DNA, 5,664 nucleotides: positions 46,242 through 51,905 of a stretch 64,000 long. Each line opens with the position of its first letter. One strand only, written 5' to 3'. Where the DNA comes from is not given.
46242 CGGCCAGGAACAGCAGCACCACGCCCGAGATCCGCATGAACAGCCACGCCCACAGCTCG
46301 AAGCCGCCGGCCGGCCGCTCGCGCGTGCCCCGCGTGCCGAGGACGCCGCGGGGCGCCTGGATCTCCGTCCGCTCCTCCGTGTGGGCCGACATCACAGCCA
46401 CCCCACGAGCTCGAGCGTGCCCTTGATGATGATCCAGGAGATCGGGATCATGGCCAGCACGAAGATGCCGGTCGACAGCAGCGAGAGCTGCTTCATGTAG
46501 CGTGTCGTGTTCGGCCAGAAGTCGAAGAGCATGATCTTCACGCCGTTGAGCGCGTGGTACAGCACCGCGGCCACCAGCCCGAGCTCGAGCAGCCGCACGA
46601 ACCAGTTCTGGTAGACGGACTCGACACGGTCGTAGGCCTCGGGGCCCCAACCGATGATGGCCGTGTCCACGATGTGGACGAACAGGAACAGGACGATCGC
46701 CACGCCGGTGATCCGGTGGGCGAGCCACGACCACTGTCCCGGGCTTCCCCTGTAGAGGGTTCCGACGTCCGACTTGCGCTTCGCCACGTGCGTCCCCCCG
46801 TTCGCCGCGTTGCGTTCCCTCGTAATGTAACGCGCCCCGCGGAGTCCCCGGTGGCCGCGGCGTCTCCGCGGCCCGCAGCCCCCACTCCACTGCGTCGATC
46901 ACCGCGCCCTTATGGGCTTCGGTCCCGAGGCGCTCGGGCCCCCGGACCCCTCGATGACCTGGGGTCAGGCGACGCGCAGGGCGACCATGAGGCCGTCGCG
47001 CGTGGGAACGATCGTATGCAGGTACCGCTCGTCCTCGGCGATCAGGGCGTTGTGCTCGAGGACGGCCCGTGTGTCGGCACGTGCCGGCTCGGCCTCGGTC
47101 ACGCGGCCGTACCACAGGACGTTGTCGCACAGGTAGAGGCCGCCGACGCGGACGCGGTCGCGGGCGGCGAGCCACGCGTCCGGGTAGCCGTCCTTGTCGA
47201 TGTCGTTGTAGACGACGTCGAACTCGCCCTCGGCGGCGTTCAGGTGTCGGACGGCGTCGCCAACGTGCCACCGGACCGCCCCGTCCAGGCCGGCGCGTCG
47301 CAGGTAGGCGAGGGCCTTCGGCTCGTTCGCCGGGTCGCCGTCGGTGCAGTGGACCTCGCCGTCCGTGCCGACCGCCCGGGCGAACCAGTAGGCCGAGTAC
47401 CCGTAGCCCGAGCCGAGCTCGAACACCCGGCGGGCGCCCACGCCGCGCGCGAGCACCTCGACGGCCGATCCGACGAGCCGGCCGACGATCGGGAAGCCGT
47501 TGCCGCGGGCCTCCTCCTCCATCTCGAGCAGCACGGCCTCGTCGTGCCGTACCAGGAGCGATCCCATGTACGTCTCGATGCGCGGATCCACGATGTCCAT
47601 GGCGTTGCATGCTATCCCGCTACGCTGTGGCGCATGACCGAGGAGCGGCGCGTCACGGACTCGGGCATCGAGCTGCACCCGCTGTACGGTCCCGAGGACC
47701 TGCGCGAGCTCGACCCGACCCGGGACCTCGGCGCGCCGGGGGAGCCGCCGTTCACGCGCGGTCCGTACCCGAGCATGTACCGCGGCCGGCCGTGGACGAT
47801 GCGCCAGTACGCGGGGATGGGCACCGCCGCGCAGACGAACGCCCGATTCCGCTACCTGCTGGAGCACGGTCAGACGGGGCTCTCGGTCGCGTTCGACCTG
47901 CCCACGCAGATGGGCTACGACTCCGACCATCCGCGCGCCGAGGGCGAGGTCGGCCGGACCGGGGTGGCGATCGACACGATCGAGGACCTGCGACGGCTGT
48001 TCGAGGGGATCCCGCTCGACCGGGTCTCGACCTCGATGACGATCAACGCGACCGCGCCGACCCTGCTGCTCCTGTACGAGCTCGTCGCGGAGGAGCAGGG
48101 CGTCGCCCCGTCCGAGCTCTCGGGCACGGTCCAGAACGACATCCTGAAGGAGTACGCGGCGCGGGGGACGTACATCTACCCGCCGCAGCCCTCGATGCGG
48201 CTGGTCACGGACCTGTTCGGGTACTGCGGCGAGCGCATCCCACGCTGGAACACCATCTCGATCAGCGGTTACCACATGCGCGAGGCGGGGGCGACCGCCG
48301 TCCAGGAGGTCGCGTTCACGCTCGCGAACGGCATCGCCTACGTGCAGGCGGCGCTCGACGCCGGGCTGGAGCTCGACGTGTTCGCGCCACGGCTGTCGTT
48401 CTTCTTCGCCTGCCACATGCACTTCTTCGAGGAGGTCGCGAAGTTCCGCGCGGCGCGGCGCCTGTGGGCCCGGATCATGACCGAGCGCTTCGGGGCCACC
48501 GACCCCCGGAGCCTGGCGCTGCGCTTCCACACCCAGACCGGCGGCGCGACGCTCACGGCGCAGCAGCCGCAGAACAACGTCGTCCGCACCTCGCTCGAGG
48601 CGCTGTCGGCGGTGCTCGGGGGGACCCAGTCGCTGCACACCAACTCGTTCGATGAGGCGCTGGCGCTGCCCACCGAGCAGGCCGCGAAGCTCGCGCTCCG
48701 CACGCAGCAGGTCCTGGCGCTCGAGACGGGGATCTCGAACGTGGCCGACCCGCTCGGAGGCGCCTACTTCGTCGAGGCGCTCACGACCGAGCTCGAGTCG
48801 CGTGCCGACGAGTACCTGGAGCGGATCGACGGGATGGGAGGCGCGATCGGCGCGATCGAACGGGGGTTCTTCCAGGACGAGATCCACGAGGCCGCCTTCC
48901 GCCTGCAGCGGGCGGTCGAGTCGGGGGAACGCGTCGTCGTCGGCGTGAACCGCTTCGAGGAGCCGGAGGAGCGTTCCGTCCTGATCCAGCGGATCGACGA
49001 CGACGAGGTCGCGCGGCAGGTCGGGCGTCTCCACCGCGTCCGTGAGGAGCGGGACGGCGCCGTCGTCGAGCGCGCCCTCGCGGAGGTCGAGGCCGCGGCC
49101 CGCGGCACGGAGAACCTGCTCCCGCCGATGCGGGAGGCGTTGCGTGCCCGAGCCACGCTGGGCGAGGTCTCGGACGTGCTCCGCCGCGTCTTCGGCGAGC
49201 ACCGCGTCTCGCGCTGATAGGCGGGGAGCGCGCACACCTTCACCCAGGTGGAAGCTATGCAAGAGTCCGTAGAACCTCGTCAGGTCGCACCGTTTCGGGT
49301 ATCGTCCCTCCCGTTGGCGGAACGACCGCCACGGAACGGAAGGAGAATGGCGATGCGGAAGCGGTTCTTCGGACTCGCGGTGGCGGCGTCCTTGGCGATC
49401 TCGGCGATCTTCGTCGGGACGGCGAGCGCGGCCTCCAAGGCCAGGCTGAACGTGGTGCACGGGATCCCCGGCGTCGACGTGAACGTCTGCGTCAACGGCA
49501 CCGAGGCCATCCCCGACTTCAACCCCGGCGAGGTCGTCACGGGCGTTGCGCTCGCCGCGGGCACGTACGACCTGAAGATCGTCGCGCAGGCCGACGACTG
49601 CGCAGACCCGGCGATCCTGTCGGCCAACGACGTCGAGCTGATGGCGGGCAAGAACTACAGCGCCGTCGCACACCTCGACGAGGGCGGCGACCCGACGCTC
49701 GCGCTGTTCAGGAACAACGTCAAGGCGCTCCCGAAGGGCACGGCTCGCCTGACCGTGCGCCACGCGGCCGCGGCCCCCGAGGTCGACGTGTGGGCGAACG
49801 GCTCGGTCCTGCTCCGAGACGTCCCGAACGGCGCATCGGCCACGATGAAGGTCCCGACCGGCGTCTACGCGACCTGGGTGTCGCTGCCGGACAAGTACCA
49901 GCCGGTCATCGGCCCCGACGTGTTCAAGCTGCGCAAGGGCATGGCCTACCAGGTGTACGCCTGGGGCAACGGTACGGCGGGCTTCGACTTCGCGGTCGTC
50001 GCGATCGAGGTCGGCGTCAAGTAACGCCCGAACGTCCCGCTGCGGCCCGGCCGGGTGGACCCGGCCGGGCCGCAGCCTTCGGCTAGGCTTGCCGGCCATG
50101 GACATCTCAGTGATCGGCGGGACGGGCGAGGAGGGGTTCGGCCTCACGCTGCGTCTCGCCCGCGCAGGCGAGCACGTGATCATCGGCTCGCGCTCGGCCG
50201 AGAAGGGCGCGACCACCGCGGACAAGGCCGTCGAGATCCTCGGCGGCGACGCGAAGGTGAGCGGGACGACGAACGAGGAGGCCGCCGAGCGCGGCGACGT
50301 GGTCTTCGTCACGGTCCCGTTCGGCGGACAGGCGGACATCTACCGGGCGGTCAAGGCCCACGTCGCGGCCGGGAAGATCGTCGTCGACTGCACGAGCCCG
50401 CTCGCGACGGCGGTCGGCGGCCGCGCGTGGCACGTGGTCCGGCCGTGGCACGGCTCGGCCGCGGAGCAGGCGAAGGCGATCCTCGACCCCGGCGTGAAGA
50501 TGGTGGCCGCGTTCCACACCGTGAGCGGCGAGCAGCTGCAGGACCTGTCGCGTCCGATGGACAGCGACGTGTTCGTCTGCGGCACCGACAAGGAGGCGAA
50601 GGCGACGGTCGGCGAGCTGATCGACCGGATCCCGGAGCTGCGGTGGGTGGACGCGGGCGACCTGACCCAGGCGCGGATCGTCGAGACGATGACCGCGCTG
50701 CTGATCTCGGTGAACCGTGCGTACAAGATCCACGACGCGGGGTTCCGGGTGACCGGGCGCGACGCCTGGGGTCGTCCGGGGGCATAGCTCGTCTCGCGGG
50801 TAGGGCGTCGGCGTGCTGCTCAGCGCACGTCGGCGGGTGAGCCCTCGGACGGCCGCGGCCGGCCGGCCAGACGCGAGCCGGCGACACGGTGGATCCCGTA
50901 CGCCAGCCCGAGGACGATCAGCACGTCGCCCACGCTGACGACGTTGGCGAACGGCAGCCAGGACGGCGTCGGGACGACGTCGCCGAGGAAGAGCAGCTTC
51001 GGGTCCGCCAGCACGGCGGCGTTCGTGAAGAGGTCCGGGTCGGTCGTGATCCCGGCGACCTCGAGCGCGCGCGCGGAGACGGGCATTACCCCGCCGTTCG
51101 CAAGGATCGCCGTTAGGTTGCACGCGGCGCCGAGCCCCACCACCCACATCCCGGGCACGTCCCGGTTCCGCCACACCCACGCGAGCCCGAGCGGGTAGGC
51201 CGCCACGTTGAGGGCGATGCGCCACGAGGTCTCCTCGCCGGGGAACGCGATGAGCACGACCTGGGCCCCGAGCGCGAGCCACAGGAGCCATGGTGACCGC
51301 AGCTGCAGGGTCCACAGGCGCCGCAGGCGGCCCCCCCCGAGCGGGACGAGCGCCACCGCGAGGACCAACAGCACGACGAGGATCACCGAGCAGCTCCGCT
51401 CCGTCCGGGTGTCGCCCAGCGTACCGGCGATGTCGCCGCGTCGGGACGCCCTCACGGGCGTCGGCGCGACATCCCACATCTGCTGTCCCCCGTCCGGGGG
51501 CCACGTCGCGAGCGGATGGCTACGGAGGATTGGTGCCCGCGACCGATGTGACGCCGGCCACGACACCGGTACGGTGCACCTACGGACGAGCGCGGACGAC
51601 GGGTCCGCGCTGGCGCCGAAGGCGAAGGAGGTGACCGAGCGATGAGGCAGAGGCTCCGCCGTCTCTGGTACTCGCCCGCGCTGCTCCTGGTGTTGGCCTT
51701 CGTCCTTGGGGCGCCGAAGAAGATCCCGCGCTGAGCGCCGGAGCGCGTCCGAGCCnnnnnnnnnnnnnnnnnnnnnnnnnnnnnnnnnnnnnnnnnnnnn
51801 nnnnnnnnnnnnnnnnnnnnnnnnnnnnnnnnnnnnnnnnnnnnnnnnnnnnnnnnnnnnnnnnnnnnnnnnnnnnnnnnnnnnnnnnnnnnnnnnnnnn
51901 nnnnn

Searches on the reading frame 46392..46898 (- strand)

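Call 69: search_protein_families(library=pfam, proteins=[window:46392-46898:-], max_evalue=0.00001)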
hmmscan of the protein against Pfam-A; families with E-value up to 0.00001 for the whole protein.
window:46392-46898:- (168 aa): 1 family
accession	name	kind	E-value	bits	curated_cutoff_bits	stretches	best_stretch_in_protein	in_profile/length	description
PF01127.27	Sdh_cyt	-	9.1e-18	65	25.8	1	47-147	12-118/122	Succinate dehydrogenase/Fumarate reductase transmembrane subunit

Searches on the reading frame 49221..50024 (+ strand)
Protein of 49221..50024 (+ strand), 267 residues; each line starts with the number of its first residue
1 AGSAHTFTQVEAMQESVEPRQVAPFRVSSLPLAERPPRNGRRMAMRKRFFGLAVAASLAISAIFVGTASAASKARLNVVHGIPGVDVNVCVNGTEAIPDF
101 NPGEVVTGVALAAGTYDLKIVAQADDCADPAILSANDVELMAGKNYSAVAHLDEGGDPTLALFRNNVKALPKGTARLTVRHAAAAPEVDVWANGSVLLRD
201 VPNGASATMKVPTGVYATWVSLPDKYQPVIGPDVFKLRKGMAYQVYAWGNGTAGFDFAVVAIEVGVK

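Call 69: search_protein_families(library=pfam, proteins=[window:49221-50024:+], max_evalue=0.00001)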
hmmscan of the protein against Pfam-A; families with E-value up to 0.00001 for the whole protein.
window:49221-50024:+ (267 aa): 1 family
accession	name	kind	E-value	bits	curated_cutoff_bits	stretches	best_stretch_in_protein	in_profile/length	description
PF14344.12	DUF4397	-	1.7e-29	103.2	30.6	2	74-190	1-118/119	Domain of unknown function (DUF4397)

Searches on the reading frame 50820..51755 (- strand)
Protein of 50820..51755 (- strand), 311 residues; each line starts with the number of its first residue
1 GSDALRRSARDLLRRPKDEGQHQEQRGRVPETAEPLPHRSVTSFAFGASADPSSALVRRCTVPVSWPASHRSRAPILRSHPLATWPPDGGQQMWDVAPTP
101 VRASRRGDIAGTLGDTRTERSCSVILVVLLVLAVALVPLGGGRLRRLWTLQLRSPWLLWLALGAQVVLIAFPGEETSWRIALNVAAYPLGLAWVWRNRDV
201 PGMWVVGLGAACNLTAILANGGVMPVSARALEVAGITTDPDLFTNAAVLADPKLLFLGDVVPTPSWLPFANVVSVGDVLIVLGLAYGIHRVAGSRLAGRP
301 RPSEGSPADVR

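Call 69: search_protein_families(library=pfam, proteins=[window:50820-51755:-], max_evalue=0.00001)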
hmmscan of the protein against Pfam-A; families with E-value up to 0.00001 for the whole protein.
window:50820-51755:- (311 aa): 1 family
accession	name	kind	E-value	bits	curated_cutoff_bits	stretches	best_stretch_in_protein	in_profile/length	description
PF17248.7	DUF5317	-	3.1e-30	105.6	25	1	150-286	2-148/151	Family of unknown function (DUF5317)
